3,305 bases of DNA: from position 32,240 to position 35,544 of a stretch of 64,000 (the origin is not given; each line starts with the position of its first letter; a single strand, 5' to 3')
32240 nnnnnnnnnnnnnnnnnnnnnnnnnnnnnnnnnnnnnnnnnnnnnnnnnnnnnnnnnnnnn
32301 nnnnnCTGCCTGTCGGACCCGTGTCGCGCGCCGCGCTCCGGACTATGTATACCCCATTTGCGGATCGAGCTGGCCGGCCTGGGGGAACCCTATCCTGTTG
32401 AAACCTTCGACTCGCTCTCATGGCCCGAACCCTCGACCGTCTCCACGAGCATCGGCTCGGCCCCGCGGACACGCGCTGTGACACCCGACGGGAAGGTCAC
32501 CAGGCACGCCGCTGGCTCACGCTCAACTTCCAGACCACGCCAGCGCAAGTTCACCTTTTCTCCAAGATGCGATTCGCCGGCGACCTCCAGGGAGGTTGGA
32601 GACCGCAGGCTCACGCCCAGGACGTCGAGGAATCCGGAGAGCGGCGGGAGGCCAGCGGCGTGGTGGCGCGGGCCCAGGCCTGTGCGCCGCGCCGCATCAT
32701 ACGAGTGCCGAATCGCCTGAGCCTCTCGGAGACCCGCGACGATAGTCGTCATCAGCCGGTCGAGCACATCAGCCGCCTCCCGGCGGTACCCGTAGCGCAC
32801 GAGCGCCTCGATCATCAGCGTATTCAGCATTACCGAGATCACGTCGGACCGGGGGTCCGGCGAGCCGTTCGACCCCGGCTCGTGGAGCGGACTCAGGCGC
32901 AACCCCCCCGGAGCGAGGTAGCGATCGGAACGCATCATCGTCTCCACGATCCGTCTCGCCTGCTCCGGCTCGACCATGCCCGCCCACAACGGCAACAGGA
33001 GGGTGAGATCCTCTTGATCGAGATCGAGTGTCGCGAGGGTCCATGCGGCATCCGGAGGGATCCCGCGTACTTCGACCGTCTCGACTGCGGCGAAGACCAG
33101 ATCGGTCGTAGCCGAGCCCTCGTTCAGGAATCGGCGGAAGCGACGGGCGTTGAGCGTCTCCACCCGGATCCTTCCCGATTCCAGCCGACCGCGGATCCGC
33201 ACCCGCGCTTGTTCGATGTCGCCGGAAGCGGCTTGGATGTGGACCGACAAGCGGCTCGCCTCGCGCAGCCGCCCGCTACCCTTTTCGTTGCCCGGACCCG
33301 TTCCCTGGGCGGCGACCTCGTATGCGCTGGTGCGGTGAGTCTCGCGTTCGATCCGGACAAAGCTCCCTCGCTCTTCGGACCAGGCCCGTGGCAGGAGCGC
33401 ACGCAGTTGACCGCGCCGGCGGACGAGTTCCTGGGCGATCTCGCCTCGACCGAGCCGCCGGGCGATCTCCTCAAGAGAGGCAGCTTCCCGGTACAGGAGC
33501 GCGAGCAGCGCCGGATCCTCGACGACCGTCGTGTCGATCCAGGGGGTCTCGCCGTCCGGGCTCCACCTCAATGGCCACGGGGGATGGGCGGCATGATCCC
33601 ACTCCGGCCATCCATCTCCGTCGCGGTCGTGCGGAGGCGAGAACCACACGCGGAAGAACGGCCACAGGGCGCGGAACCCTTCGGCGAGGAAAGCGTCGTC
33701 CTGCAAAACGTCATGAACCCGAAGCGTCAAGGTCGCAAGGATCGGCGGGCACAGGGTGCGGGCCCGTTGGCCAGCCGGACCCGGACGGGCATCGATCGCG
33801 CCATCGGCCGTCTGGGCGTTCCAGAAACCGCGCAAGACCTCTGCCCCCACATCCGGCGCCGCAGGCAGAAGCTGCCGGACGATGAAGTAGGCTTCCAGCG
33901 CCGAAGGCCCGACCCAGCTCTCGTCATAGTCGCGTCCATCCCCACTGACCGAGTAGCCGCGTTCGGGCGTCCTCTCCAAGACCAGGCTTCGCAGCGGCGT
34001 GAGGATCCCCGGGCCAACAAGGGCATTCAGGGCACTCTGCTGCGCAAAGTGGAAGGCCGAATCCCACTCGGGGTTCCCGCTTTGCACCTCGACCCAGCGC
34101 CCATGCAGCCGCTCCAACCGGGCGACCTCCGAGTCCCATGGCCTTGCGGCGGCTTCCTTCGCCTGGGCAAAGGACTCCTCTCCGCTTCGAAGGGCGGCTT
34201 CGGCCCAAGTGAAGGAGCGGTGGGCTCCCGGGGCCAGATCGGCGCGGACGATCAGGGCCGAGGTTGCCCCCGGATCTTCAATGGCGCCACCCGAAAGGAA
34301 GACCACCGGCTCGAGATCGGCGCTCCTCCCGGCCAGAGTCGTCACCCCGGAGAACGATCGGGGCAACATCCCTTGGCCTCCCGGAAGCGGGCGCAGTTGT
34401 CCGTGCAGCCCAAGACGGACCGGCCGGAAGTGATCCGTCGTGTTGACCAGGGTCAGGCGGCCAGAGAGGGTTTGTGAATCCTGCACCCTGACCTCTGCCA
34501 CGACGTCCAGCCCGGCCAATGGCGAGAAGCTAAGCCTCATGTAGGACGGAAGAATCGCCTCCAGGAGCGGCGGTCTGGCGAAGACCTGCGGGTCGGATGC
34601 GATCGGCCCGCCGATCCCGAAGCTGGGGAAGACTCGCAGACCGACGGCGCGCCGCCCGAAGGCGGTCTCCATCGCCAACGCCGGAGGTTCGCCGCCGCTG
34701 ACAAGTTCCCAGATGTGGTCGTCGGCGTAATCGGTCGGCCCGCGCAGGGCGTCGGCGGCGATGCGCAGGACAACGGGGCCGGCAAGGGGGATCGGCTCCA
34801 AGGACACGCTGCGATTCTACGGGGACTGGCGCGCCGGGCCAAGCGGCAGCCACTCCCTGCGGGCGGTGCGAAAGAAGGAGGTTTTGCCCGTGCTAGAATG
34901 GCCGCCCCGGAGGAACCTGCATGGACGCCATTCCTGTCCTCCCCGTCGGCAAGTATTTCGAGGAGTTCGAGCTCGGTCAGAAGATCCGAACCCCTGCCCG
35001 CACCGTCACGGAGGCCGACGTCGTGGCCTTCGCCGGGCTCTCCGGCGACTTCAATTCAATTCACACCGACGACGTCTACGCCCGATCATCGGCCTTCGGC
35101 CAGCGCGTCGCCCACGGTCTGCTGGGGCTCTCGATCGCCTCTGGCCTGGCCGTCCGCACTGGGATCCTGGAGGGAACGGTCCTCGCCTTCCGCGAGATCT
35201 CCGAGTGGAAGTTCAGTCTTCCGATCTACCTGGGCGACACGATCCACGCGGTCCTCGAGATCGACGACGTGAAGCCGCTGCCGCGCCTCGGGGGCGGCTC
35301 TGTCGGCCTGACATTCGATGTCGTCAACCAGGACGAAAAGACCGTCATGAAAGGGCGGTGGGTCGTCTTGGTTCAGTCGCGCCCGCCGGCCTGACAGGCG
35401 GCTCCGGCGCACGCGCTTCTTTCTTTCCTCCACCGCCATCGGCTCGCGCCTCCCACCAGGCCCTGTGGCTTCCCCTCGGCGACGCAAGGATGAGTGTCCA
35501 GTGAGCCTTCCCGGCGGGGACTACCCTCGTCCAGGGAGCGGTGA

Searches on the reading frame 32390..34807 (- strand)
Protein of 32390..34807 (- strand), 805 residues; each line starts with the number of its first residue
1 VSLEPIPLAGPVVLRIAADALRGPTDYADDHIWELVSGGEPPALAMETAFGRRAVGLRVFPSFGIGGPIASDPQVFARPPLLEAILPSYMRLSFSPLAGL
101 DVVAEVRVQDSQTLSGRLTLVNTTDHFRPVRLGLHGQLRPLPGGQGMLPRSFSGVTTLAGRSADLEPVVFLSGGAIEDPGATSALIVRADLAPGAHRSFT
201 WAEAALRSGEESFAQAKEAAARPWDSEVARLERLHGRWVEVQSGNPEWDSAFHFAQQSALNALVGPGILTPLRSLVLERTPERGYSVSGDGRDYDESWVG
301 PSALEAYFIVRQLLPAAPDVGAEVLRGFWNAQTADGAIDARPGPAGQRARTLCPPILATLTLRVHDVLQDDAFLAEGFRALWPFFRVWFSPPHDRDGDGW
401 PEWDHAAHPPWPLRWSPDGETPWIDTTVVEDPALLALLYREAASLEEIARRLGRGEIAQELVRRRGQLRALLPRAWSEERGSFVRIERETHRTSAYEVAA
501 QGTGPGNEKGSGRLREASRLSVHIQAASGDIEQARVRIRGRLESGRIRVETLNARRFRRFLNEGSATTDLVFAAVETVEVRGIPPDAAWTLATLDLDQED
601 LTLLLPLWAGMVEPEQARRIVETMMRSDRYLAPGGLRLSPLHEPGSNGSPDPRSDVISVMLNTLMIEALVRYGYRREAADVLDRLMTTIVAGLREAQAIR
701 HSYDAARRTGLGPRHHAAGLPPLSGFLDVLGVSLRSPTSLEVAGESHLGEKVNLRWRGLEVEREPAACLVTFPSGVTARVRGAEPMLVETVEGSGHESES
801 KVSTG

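Call 33: search_protein_families(library=pfam, proteins=[window:32390-34807:-], max_evalue=0.001)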
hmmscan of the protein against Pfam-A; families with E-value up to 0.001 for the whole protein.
window:32390-34807:- (805 aa): 2 families
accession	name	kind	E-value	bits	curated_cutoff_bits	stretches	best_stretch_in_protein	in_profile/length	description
PF22422.2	MGH1-like_GH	-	8.1e-13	49.1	27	1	306-494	9-236/356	Mannosylglycerate hydrolase MGH1-like glycoside hydrolase domain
PF01204.24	Trehalase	-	0.00026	20.4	21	0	597-710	371-483/512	Trehalase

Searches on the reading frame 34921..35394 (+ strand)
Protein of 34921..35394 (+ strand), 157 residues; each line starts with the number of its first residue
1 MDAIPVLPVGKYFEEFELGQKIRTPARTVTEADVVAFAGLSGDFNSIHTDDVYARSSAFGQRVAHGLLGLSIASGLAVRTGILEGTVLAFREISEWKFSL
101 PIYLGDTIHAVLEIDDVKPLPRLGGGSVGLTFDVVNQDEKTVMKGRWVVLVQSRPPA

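Call 33: search_protein_families(library=pfam, proteins=[window:34921-35394:+], max_evalue=0.001)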
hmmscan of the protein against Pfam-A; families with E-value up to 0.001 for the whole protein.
window:34921-35394:+ (157 aa): 1 family
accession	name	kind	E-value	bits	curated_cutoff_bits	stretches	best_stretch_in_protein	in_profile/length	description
PF01575.25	MaoC_dehydratas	-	1e-23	83.7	27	1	18-118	6-105/123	MaoC like domain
